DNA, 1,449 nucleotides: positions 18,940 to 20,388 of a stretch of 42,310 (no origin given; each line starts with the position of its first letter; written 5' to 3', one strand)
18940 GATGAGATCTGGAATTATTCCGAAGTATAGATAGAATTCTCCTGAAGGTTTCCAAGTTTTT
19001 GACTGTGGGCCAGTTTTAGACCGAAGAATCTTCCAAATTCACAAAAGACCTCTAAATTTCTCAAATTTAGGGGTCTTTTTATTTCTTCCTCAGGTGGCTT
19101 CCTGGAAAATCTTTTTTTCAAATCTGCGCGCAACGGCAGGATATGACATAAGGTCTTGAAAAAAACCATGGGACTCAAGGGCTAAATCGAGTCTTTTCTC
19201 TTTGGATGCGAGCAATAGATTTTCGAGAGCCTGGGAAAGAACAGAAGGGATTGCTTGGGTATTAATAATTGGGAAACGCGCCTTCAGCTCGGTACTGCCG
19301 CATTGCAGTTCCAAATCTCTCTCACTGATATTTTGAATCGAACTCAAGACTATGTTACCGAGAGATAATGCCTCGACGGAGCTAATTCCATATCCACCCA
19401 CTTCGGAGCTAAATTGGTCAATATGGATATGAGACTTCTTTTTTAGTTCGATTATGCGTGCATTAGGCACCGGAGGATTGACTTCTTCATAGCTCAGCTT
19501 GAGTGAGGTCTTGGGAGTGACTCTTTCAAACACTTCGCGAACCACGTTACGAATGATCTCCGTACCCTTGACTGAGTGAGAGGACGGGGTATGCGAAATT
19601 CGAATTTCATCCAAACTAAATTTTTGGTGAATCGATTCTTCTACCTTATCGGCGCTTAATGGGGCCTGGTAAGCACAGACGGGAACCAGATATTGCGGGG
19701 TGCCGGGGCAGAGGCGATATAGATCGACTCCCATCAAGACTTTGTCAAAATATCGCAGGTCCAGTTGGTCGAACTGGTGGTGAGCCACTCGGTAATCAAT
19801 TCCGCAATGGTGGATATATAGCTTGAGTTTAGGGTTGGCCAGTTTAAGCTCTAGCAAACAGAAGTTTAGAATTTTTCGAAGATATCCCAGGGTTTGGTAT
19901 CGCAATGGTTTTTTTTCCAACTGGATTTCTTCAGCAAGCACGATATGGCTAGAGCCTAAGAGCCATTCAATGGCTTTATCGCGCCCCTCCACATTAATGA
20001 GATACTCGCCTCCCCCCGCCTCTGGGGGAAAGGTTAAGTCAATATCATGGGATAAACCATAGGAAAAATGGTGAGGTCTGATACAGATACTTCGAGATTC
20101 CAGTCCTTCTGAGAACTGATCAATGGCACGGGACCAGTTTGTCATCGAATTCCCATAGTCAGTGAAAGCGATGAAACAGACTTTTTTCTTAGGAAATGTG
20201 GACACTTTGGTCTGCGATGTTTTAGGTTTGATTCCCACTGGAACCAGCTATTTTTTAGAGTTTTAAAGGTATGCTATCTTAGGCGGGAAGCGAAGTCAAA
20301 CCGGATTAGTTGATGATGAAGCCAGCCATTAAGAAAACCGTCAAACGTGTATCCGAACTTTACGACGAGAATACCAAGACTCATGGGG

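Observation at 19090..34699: Flagellin-bracketed sugar island predicts a non-nonulosonate, diamino-uronic-acid type flagellin glycan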

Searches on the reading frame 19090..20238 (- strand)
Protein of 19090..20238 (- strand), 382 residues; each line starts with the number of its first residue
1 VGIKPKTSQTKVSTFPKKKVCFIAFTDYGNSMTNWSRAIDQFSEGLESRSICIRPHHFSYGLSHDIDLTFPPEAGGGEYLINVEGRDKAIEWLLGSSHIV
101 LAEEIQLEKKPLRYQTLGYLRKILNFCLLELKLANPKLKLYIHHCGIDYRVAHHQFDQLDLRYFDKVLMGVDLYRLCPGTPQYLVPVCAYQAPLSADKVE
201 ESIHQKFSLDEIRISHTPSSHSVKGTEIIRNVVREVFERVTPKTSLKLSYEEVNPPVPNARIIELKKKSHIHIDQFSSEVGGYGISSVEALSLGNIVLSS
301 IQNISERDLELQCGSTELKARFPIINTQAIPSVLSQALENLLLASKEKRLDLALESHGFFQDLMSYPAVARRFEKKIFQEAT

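Call 4: search_protein_families(library=pfam, proteins=[window:19090-20238:-], max_evalue=0.01)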
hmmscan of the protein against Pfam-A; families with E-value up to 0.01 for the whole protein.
window:19090-20238:- (382 aa): 0 families

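Call 6: search_protein_families(library=ncbifam, proteins=[window:19090-20238:-], max_evalue=0.001)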
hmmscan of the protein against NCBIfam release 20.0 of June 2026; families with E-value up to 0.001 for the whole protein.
window:19090-20238:- (382 aa): 0 families

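Call 27: find_homologous_proteins(query=window:19090-20238:-, max_evalue=0.001)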
Query window:19090-20238:- (382 aa): 7 proteins with E <= 0.001 among 2424 candidates.
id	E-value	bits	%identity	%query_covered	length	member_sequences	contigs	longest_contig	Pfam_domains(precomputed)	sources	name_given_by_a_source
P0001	6.9e-253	856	99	100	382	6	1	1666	-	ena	-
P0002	4.5e-108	380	50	95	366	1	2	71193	-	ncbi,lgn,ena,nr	ncbi:MAG: hypothetical protein COB02_14520 [Candidatus Cloacimonadota bacterium]|nr:MAG: hypothetica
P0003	2.0e-106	374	46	95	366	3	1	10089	-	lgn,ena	-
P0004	3.0e-104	367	48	95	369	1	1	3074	-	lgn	-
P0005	1.4e-102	362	48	95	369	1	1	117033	-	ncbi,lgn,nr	ncbi:MAG: hypothetical protein KC646_15530 [Candidatus Cloacimonetes bacterium]|nr:hypothetical prot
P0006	3.9e-94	334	45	95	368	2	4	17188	-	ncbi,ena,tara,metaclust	tara:strand:- start:301 stop:1407 length:1107 start_codon:yes stop_codon:yes gene_type:complete|meta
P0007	3.0e-85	305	42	95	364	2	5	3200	-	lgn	-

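Call 28: find_encoding_contigs(protein=P0002, flank=10000, max_places=2)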
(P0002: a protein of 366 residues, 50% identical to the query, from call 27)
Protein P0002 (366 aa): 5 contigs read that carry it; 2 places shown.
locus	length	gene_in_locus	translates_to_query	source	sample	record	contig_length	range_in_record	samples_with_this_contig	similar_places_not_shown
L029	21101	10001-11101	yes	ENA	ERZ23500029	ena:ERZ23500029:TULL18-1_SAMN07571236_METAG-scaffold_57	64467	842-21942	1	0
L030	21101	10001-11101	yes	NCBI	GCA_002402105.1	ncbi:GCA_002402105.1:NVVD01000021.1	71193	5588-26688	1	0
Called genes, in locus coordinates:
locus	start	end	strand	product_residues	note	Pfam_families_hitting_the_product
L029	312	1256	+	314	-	PF01408:GFO_IDH_MocA, PF02894:GFO_IDH_MocA_C, PF22725:GFO_IDH_MocA_C3 (weak)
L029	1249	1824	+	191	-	PF25084:LbH_EIF2B, PF00132:Hexapep, PF25087:GMPPB_C (weak), PF14602:Hexapep_2 (weak)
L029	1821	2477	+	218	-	PF00155:Aminotran_1_2, PF01041:DegT_DnrJ_EryC1, PF01053:Cys_Met_Meta_PP (weak), PF01041:DegT_DnrJ_EryC1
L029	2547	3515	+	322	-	PF01073:3Beta_HSD, PF01370:Epimerase, PF02719:Polysacc_synt_2, PF04321:RmlD_sub_bind, PF05368:NmrA, PF07993:NAD_binding_4, PF16363:GDP_Man_Dehyd, PF13460:NAD_binding_10 (weak), +1 more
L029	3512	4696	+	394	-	PF01041:DegT_DnrJ_EryC1, PF00155:Aminotran_1_2, PF00266:Aminotran_5 (faint)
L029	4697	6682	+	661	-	PF13522:GATase_6, PF13537:GATase_7, PF00733:Asn_synthase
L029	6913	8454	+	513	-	PF14516:AAA_35, PF01637:ATPase_2 (faint)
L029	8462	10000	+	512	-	PF09820:AAA-ATPase_like (faint), PF14516:AAA_35, PF01637:ATPase_2 (faint), PF24883:NPHP3_N (weak)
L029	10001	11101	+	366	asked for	-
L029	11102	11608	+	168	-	PF25084:LbH_EIF2B, PF25087:GMPPB_C (weak), PF00132:Hexapep (weak), PF14602:Hexapep_2 (faint), PF00132:Hexapep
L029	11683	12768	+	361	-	PF00155:Aminotran_1_2, PF00266:Aminotran_5 (weak), PF01053:Cys_Met_Meta_PP (weak), PF01041:DegT_DnrJ_EryC1, PF01212:Beta_elim_lyase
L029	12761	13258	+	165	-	PF25084:LbH_EIF2B, PF25087:GMPPB_C (faint), PF00132:Hexapep, PF14602:Hexapep_2 (weak)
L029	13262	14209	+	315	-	PF01408:GFO_IDH_MocA, PF22725:GFO_IDH_MocA_C3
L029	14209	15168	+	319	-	PF00106:adh_short (weak), PF01370:Epimerase, PF02719:Polysacc_synt_2, PF04321:RmlD_sub_bind, PF08659:KR (faint), PF01073:3Beta_HSD, PF16363:GDP_Man_Dehyd, PF07993:NAD_binding_4 (weak)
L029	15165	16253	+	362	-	PF01041:DegT_DnrJ_EryC1, PF00155:Aminotran_1_2 (weak), PF00266:Aminotran_5 (weak), PF01053:Cys_Met_Meta_PP (weak), PF01212:Beta_elim_lyase (faint)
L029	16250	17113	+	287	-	PF01073:3Beta_HSD (faint), PF01370:Epimerase, PF07993:NAD_binding_4 (faint), PF16363:GDP_Man_Dehyd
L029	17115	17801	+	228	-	PF00149:Metallophos, PF12850:Metallophos_2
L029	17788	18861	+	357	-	PF21360:PylC-like_N, PF02655:ATP-grasp_3, PF15632:ATPgrasp_Ter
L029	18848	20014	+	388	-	PF13489:Methyltransf_23, PF13847:Methyltransf_31 (weak), PF08241:Methyltransf_11, PF08242:Methyltransf_12, PF13649:Methyltransf_25 (weak), PF08484:Methyltransf_14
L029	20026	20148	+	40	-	-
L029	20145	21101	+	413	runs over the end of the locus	-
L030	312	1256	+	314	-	PF01408:GFO_IDH_MocA, PF02894:GFO_IDH_MocA_C, PF22725:GFO_IDH_MocA_C3 (weak)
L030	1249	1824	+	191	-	PF25084:LbH_EIF2B, PF00132:Hexapep, PF25087:GMPPB_C (weak), PF14602:Hexapep_2 (weak)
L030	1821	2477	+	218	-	PF00155:Aminotran_1_2, PF01041:DegT_DnrJ_EryC1, PF01053:Cys_Met_Meta_PP (weak), PF01041:DegT_DnrJ_EryC1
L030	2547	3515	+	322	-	PF01073:3Beta_HSD, PF01370:Epimerase, PF02719:Polysacc_synt_2, PF04321:RmlD_sub_bind, PF05368:NmrA, PF07993:NAD_binding_4, PF16363:GDP_Man_Dehyd, PF13460:NAD_binding_10 (weak), +1 more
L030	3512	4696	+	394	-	PF01041:DegT_DnrJ_EryC1, PF00155:Aminotran_1_2, PF00266:Aminotran_5 (faint)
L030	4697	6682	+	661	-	PF13522:GATase_6, PF13537:GATase_7, PF00733:Asn_synthase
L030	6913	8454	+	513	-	PF14516:AAA_35, PF01637:ATPase_2 (faint)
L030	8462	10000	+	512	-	PF09820:AAA-ATPase_like (faint), PF14516:AAA_35, PF01637:ATPase_2 (faint), PF24883:NPHP3_N (weak)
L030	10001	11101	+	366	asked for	-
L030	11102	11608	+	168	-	PF25084:LbH_EIF2B, PF25087:GMPPB_C (weak), PF00132:Hexapep (weak), PF14602:Hexapep_2 (faint), PF00132:Hexapep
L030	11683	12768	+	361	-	PF00155:Aminotran_1_2, PF00266:Aminotran_5 (weak), PF01053:Cys_Met_Meta_PP (weak), PF01041:DegT_DnrJ_EryC1, PF01212:Beta_elim_lyase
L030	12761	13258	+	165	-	PF25084:LbH_EIF2B, PF25087:GMPPB_C (faint), PF00132:Hexapep, PF14602:Hexapep_2 (weak)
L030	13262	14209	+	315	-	PF01408:GFO_IDH_MocA, PF22725:GFO_IDH_MocA_C3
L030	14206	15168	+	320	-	PF00106:adh_short (weak), PF04321:RmlD_sub_bind, PF08659:KR (faint), PF01073:3Beta_HSD, PF01370:Epimerase, PF02719:Polysacc_synt_2, PF16363:GDP_Man_Dehyd, PF07993:NAD_binding_4 (weak)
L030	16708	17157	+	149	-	-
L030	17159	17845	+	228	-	PF00149:Metallophos, PF12850:Metallophos_2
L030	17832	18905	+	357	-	PF21360:PylC-like_N, PF02655:ATP-grasp_3, PF15632:ATPgrasp_Ter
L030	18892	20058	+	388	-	PF13489:Methyltransf_23, PF13847:Methyltransf_31 (weak), PF08241:Methyltransf_11, PF08242:Methyltransf_12, PF13649:Methyltransf_25 (weak), PF08484:Methyltransf_14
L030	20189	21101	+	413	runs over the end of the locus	-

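Call 29: find_encoding_contigs(protein=P0005, flank=10000, max_places=2)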
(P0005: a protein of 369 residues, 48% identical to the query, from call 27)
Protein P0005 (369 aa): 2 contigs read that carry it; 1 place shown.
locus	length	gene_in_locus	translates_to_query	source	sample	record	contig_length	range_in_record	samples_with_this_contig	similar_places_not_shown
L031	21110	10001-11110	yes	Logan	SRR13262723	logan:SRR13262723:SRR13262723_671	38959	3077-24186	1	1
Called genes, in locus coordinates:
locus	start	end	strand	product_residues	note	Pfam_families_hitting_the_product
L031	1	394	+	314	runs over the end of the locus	PF01408:GFO_IDH_MocA, PF02894:GFO_IDH_MocA_C, PF22725:GFO_IDH_MocA_C3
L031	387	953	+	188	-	PF25084:LbH_EIF2B, PF00132:Hexapep, PF25087:GMPPB_C (weak), PF14602:Hexapep_2 (weak), PF00132:Hexapep (weak)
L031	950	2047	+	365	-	PF01041:DegT_DnrJ_EryC1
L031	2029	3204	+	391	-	PF01266:DAO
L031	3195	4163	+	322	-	PF01073:3Beta_HSD, PF01370:Epimerase, PF02719:Polysacc_synt_2, PF04321:RmlD_sub_bind, PF05368:NmrA, PF07993:NAD_binding_4, PF16363:GDP_Man_Dehyd, PF13460:NAD_binding_10 (weak)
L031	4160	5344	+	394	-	PF01041:DegT_DnrJ_EryC1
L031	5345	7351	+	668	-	PF13522:GATase_6, PF13537:GATase_7, PF00733:Asn_synthase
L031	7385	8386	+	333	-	PF13480:Acetyltransf_6, PF02388:FemAB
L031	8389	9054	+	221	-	PF25084:LbH_EIF2B (faint), PF25087:GMPPB_C (weak), PF14602:Hexapep_2 (faint), PF00132:Hexapep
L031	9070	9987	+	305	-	-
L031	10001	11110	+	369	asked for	-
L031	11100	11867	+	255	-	-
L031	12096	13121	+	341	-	PF04055:Radical_SAM, PF13186:SPASM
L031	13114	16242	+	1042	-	PF03102:NeuB, PF02348:CTP_transf_3, PF00535:Glycos_transf_2, PF10111:Glyco_tranf_2_2, PF13641:Glyco_tranf_2_3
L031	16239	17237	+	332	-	PF03102:NeuB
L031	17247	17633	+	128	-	-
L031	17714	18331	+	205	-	PF25084:LbH_EIF2B (faint), PF00132:Hexapep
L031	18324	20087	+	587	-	PF00664:ABC_membrane, PF02463:SMC_N (faint), PF00005:ABC_tran, PF13304:AAA_21 (faint)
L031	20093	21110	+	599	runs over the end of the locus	PF12481:DUF3700, PF13522:GATase_6, PF13537:GATase_7, PF00733:Asn_synthase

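Call 31: find_encoding_contigs(protein=P0006, flank=10000, max_places=3)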
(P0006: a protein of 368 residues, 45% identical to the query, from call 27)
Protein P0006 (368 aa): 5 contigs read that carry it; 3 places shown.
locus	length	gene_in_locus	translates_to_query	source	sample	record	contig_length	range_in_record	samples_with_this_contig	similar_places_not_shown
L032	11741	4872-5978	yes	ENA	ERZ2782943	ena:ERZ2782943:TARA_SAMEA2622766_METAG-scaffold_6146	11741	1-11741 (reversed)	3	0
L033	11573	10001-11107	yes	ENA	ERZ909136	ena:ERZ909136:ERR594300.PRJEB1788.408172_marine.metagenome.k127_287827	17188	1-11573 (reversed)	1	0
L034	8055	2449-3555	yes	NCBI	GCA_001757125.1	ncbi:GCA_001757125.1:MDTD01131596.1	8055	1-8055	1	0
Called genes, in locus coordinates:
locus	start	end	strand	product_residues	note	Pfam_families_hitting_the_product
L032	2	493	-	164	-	?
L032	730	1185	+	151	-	PF01073:3Beta_HSD, PF01370:Epimerase, PF02719:Polysacc_synt_2, PF16363:GDP_Man_Dehyd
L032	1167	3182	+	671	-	PF13522:GATase_6, PF13537:GATase_7, PF00733:Asn_synthase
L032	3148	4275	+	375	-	PF01041:DegT_DnrJ_EryC1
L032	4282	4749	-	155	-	PF25084:LbH_EIF2B (faint), PF25087:GMPPB_C (faint), PF00132:Hexapep (weak), PF14602:Hexapep_2 (weak), PF00132:Hexapep (weak), PF14602:Hexapep_2 (weak)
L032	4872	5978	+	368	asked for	-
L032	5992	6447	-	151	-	PF00293:NUDIX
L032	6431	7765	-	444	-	PF00072:Response_reg, PF00158:Sigma54_activat, PF14532:Sigma54_activ_2, PF07728:AAA_5 (weak), PF25601:AAA_lid_14, PF02954:HTH_8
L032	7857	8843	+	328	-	PF01515:PTA_PTB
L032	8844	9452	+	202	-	-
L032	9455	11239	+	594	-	PF26549:Tricorn_N (faint), PF02897:Peptidase_S9_N (weak), PF00756:Esterase (faint), PF02129:Peptidase_S15 (faint), PF00561:Abhydrolase_1 (faint), PF00326:Peptidase_S9, PF01738:DLH, PF20434:BD-FAE (weak), +1 more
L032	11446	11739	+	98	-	?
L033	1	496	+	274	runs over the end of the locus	PF01479:S4, PF01728:FtsJ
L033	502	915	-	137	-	PF02627:CMD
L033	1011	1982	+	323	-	-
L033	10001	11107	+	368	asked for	-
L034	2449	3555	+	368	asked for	-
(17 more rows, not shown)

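Call 32: find_encoding_contigs(protein=P0003, flank=10000, max_places=2)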
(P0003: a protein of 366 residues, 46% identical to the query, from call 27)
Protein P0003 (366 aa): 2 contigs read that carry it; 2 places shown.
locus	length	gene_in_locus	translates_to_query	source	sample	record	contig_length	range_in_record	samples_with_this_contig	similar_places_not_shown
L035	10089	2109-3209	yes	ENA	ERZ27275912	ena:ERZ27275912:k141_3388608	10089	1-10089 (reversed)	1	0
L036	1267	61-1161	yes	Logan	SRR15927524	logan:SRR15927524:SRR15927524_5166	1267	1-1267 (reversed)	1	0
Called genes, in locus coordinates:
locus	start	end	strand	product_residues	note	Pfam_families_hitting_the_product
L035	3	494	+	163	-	?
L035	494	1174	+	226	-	PF17836:PglD_N, PF25084:LbH_EIF2B (weak), PF25087:GMPPB_C (faint), PF14602:Hexapep_2 (faint), PF00132:Hexapep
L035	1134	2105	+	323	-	-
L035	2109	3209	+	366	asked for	-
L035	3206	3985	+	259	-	PF05711:TylF (weak), PF13578:Methyltransf_24 (weak)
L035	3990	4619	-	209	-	PF08242:Methyltransf_12 (weak)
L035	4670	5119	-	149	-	PF00293:NUDIX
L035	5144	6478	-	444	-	PF00072:Response_reg, PF07728:AAA_5 (faint), PF00158:Sigma54_activat, PF14532:Sigma54_activ_2, PF25601:AAA_lid_14, PF02954:HTH_8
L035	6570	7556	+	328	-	PF01515:PTA_PTB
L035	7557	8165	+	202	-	-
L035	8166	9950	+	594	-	PF26549:Tricorn_N (faint), PF02897:Peptidase_S9_N, PF26550:Tricorn_2nd (faint), PF02129:Peptidase_S15 (weak), PF00561:Abhydrolase_1 (weak), PF01738:DLH (weak), PF20434:BD-FAE (weak), PF00326:Peptidase_S9, +1 more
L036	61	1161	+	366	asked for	-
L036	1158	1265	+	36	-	?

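Call 43: predict_structure(alignment_id=A1)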
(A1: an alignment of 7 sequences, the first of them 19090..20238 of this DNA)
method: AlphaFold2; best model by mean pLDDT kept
length: 382 residues; sequences in the alignment: 7
mean_pLDDT: 80.7   pTM: 0.79
mean pLDDT of the five models: 80.7, 79.8, 79.6, 78.9, 75.4
residues with pLDDT >= 90: 149; 70-90: 141; 50-70: 63; < 50: 29
segments of 3 or more residues with pLDDT < 50: 1-13, 105-109, 151-154
pLDDT, mean of each block of 10 residues (from residue 1): 38 70 78 87 92 70 83 61 92 92 56 64 82 87 63 50 72 61 70 90 96 89 82 97 94 84 93 82 83 95 80 85 91 97 96 96 90 82 44
secondary structure, 60 per line:
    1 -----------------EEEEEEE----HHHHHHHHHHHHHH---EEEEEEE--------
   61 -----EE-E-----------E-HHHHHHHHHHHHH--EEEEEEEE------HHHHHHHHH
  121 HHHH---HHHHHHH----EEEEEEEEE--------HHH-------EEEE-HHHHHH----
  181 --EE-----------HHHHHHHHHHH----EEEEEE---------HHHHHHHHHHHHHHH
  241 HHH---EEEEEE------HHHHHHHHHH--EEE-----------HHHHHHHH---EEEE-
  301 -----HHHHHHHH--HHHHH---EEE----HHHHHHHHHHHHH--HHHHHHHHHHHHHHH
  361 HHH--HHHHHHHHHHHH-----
elements in order: E18-24 H29-42 E46-52 H83-95 E98-105 H112-124 H128-134 E139-147 E166-169 H171-176 H196-206 E211-216 H226-243 E247-252 H259-268 E271-273 H285-292 E296-299 H306-313 H316-320 E324-326 H331-343 H346-363 H366-377
